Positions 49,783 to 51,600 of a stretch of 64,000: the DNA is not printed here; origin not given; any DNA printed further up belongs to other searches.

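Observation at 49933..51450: Compact single-polypeptide ABC-ATPase + TOPRIM/DUF4435-like protein (OLD / PARIS-like)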

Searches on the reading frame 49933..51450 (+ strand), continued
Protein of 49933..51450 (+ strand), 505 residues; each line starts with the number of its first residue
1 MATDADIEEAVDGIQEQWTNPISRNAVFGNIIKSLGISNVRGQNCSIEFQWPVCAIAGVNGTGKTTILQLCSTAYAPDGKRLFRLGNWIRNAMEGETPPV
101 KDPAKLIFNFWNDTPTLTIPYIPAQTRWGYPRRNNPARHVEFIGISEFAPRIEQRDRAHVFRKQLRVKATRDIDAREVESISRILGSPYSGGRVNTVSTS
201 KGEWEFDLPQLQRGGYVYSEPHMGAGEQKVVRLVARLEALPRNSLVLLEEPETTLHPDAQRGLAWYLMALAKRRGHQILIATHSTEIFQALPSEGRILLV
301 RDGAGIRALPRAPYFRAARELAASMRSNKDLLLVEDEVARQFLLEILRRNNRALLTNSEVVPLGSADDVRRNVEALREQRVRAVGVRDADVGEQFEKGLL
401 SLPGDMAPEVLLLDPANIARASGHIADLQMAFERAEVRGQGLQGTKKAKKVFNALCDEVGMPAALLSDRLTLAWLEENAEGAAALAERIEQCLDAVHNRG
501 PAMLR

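Call 52: get_annotated_region(hit=H8, flank=9000)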
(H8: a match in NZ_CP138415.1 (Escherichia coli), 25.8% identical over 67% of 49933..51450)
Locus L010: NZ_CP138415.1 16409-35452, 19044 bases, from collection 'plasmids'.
description: Escherichia coli strain 50EVA plasmid p50EVA-3, complete sequence
organism: Escherichia coli (NCBI taxid 562)
taxonomy: Bacteria; Pseudomonadota; Gammaproteobacteria; Enterobacterales; Enterobacteriaceae; Escherichia; Escherichia coli
host: -; source: Homo sapiens,Bacterial pure culture,feces; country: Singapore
typing (MOB-suite, as given by PLSDB): conjugative; replicon IncI-gamma/K1; relaxase MOBP; mating-pair formation MPF_I
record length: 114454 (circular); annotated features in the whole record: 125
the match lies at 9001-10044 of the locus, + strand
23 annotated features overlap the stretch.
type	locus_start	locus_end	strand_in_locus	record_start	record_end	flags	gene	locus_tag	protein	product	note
CDS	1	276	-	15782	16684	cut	-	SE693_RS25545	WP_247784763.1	transposase zinc-binding domain-containing protein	GO:0006313 - DNA transposition [Evidence IEA]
CDS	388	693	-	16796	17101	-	-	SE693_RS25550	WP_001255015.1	LysR family transcriptional regulator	-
predicted_resistance_gene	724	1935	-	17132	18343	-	floR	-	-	chloramphenicol/florfenicol efflux MFS transporter FloR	predicted by amrfinderplus; class PHENICOL; identity 99.26%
CDS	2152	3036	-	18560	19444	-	-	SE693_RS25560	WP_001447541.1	DUF3363 domain-containing protein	-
CDS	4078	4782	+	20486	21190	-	-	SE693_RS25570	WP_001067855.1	IS6-like element IS26 family transposase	GO:0006313 - DNA transposition [Evidence IEA]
CDS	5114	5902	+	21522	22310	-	-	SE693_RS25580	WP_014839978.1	winged helix-turn-helix domain-containing protein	GO:0000160 - phosphorelay signal transduction system [Evidence IEA]; GO:0006355 - regulation of DNA-templated ...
CDS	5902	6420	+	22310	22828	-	-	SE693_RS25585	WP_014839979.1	FidL-like protein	-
CDS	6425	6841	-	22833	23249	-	-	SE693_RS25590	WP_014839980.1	fosfomycin resistance glutathione transferase FosA3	-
predicted_resistance_gene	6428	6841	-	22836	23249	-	fosA3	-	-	fosfomycin resistance glutathione transferase FosA3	predicted by amrfinderplus; class FOSFOMYCIN; identity 100.0%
CDS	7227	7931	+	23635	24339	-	-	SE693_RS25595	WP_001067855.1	IS6-like element IS26 family transposase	GO:0006313 - DNA transposition [Evidence IEA]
CDS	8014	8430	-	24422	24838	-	-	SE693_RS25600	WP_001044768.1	type II toxin-antitoxin system VapC family toxin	-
CDS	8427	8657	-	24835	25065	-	vapB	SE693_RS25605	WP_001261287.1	type II toxin-antitoxin system VapB family antitoxin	-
CDS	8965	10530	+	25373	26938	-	-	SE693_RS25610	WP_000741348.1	AAA family ATPase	-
CDS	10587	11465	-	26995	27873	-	-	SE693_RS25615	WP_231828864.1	hypothetical protein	-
CDS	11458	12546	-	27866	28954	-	-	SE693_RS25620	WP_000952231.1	hypothetical protein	-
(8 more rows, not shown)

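Call 54: find_encoding_contigs(protein=P0002, flank=7000, max_places=2)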
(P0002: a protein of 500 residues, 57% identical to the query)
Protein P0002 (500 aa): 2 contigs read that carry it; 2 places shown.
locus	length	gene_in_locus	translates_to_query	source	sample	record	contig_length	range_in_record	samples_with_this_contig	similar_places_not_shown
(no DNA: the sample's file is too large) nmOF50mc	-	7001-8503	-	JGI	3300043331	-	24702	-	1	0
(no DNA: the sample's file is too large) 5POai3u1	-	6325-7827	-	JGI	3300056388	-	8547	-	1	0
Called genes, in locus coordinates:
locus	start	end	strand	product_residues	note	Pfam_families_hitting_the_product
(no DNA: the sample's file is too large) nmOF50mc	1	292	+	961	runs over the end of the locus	PF00176:SNF2-rel_dom, PF00270:DEAD (weak), PF04851:ResIII, PF00271:Helicase_C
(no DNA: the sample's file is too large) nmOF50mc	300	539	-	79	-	PF04014:MazE_antitoxin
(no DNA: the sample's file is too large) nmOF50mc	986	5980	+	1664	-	PF07669:Eco57I (weak)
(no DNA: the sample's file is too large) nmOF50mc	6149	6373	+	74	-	-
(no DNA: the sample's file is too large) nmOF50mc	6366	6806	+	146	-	PF13470:PIN_3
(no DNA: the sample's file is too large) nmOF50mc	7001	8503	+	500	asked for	PF02463:SMC_N (weak), PF13304:AAA_21, PF13175:AAA_15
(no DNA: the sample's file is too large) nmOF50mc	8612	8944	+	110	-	PF04255:DUF433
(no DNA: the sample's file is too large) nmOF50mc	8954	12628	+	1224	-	PF00270:DEAD, PF04851:ResIII (weak), PF00271:Helicase_C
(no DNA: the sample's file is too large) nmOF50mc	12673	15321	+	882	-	PF09369:MZB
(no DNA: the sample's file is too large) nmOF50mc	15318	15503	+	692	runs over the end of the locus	PF00580:UvrD-helicase, PF13245:AAA_19, PF13361:UvrD_C (faint), PF13538:UvrD_C_2 (weak)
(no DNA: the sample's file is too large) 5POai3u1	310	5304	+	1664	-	PF07669:Eco57I (weak)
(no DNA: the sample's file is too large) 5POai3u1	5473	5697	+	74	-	-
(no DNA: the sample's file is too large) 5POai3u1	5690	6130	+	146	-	PF13470:PIN_3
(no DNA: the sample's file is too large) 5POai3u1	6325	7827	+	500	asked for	PF02463:SMC_N (weak), PF13304:AAA_21, PF13175:AAA_15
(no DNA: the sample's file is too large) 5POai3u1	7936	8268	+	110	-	PF04255:DUF433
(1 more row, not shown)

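Call 55: find_encoding_contigs(protein=P0018, flank=7000, max_places=2)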
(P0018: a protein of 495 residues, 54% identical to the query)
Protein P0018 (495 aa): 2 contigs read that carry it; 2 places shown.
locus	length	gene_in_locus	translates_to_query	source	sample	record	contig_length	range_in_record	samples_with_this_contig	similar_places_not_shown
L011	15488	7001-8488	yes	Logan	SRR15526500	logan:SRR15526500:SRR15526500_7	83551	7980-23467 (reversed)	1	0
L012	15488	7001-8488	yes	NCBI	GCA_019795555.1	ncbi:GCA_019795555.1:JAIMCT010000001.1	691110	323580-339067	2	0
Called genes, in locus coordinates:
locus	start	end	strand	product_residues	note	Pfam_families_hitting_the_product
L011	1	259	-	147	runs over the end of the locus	PF07102:YbcO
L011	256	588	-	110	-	-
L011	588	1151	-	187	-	-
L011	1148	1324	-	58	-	-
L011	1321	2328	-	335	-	PF13730:HTH_36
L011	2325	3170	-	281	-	PF17762:HTH_ParB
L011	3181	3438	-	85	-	-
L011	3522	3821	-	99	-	-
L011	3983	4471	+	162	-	-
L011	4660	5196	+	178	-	PF13560:HTH_31, PF01381:HTH_3, PF07022:Phage_CI_repr (weak), PF12844:HTH_19 (weak)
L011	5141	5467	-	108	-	-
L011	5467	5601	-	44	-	-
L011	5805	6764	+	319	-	-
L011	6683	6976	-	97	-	-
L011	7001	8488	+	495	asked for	PF02463:SMC_N (faint), PF00005:ABC_tran (faint), PF13476:AAA_23 (weak), PF13175:AAA_15, PF13304:AAA_21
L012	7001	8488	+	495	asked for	PF02463:SMC_N (faint), PF00005:ABC_tran (faint), PF13476:AAA_23 (weak), PF13175:AAA_15, PF13304:AAA_21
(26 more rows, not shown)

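Call 56: find_encoding_contigs(protein=P0039, flank=7000, max_places=2)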
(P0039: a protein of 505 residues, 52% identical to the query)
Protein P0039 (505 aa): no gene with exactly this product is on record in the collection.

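Call 57: find_encoding_contigs(protein=P0100, flank=7000, max_places=2)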
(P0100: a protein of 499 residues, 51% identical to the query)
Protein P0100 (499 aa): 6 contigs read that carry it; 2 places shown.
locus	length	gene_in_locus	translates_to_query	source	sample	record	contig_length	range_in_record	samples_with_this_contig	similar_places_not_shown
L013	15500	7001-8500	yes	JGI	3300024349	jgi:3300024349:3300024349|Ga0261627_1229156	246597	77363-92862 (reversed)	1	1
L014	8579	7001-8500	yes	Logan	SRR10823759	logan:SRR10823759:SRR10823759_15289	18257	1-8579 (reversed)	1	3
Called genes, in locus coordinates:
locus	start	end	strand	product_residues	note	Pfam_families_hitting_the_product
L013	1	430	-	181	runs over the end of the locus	PF14066:DUF4256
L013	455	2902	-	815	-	PF06452:CBM9_1, PF19313:DUF5916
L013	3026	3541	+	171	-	PF02643:DUF192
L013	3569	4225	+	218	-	-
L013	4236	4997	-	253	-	-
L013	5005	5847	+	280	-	-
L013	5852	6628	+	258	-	PF01925:TauE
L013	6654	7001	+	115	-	-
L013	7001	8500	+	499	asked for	PF13476:AAA_23 (faint), PF13175:AAA_15, PF13304:AAA_21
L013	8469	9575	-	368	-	PF02547:Queuosine_synth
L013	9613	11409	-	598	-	PF00664:ABC_membrane, PF02463:SMC_N, PF00005:ABC_tran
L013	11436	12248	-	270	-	PF13174:TPR_6 (faint), PF13646:HEAT_2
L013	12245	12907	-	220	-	-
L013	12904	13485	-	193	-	PF04542:Sigma70_r2, PF08281:Sigma70_r4_2, PF04545:Sigma70_r4, PF00196:GerE (weak)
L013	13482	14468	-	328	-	-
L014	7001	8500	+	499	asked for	PF13476:AAA_23 (faint), PF13175:AAA_15, PF13304:AAA_21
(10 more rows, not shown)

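Call 58: search_protein_families(library=pfam, proteins=[L001:1480-2154:+], max_evalue=10)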
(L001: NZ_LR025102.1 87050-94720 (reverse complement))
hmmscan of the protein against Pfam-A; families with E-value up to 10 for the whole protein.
L001:1480-2154:+ (225 aa): 1 family
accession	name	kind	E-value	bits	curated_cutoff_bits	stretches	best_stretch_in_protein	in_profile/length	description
PF17401.7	DUF5407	-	0.055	14.1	25.3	1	140-197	5-59/74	Family of unknown function (DUF5407)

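Call 62: search_dna_similar(query=window:49933-51447:+, collection=phages, mode=protein, max_rows=15)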
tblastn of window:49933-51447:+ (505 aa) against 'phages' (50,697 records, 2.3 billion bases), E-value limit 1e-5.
Records with a match: 2; places in all: 2; records where one place covers at least 80% of the query: 0.
Best place of each record, by identity: <60% 2.
By first word of the organism name: Burkholderia 2.
By host as written in the record: Burkholderia thailandensis DV1 2.
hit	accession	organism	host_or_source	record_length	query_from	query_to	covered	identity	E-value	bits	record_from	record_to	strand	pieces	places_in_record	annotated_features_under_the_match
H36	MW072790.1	Burkholderia phage phiE094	Burkholderia thailandensis DV1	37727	225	348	25%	34.4%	3e-9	66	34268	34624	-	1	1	AAA family ATPase (x2)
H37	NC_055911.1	Burkholderia phage phiE094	Burkholderia thailandensis DV1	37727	225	348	25%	34.4%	3e-9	66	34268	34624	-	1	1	AAA family ATPase (x2)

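Call 73: search_protein_representatives(protein=window:49933-51447:+)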
Query: 505 residues. Proteins with E-value up to 0.001 (for the whole library): 3395; up to 1e-10: 1098; up to 1e-30: 89. The best 150 are listed.
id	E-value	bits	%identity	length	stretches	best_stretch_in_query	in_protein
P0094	3.9e-159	546.7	52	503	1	1-492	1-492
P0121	7.5e-126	436.9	56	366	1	138-497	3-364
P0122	4.1e-123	427.9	54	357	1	1-357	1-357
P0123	9.7e-118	410.2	41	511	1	3-496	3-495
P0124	4.1e-90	319.1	40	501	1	7-493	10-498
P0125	1.1e-89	317.7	57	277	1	223-492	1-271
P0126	4.1e-80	286.1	37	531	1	6-496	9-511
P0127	3.2e-79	283.2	40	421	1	82-492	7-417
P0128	6.8e-69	249.1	53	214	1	2-208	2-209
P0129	5.8e-66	239.4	46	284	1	223-501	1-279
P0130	1.6e-63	231.4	39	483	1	20-410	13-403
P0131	5.2e-58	213.2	35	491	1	16-417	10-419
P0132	3.0e-57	210.7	36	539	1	20-493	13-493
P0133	7.7e-56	206.1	35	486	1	12-417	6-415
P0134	1.4e-55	205.2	37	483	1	12-421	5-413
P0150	3.9e-51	190.5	31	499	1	15-402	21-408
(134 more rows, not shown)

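Call 74: search_protein_families(library=padloc, proteins=[P0123, P0131, P0150], max_evalue=1e-12)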
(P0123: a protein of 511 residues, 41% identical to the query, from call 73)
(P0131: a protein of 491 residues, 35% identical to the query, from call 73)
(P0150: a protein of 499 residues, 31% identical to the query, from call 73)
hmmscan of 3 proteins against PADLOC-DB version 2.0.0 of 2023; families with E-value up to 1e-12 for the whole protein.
P0123 (511 aa): 9 families
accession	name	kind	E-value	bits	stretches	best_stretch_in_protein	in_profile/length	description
PDLC04149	HEC-04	-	3.5e-46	155.8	1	23-493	18-490/494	-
PDLC03878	NsnB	-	1.5e-20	72.3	1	168-290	162-283/345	-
PDLC02980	AriA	-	1.4e-17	62.6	0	124-286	112-301/304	-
PDLC02914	ATPase-Toprim_I-B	-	2.4e-17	61.3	1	36-489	9-438/443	-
PDLC04178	HEC-01A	-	3.8e-15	53.8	0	235-290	280-333/399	-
PDLC02979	AriA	-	9.5e-15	53.2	0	200-287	290-372/373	-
PDLC04135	mad3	-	3.4e-14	51.2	0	32-201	2-173/374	mads_3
PDLC00289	PtuA1|PtuA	-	9.9e-14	49.2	0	213-302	218-307/404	AAA ATPase domain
PDLC00311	PtuA1|PtuA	-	3.1e-13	47.5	0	240-305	305-369/455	AAA ATPase domain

P0131 (491 aa): 16 families
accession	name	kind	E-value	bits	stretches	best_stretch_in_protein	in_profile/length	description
PDLC04149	HEC-04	-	1.1e-48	164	1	20-437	21-421/494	-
PDLC03878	NsnB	-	1.3e-20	72.5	1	167-282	171-283/345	-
PDLC02979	AriA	-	1e-19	69.6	1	201-278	290-371/373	-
PDLC02914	ATPase-Toprim_I-B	-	3.8e-19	67.2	1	234-358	202-326/443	-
PDLC02980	AriA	-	5.1e-19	67.3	1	186-277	220-300/304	-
PDLC02358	Old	-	1.9e-18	64.6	1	234-392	284-448/578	Old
PDLC04180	HEC-01A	-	8e-15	52.9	1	198-324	238-367/382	-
PDLC02981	AriAB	-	8.8e-15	52.4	0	233-296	329-395/694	-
PDLC04135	mad3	-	1e-14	52.9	0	234-311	283-358/374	mads_3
PDLC04182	HEC-01A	-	1.5e-14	51.8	0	225-301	296-372/406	-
PDLC00273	PtuA1|PtuA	-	2e-14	51.4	0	196-301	184-291/375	AAA ATPase domain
PDLC00069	GajA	-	5.9e-14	49.4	0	236-299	336-400/687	AAA ATPase domain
PDLC04176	HEC-01A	-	8.8e-14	49.6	0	234-295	276-336/371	-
PDLC00091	GajA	-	1.1e-13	49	0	236-299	298-361/627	AAA ATPase domain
PDLC04179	HEC-01A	-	3.7e-13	47.4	0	225-299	350-424/459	-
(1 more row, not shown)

P0150 (499 aa): 11 families
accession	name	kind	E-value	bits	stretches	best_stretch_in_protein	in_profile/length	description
PDLC04149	HEC-04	-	6.6e-53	178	1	16-427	6-404/494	-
PDLC02914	ATPase-Toprim_I-B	-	7.9e-22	76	1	225-425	181-380/443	-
PDLC03878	NsnB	-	9.8e-21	72.9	1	38-300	3-287/345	-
PDLC02979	AriA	-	7.5e-18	63.4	0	224-293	295-372/373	-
PDLC02335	AbiLi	-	3e-14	50.8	1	23-315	36-260/326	AbiLi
PDLC00289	PtuA1|PtuA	-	4.6e-14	50.3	0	232-312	231-310/404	AAA ATPase domain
PDLC04148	HEC-03B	-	1.8e-13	48.4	0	228-297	318-387/458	-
PDLC02358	Old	-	2.1e-13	48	0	248-399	284-451/578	Old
PDLC02980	AriA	-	3.6e-13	48.2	0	228-295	237-304/304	-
PDLC04176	HEC-01A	-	3.7e-13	47.6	0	239-319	267-346/371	-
PDLC04175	HEC-01A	-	5.3e-13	46.7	0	224-301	244-319/363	-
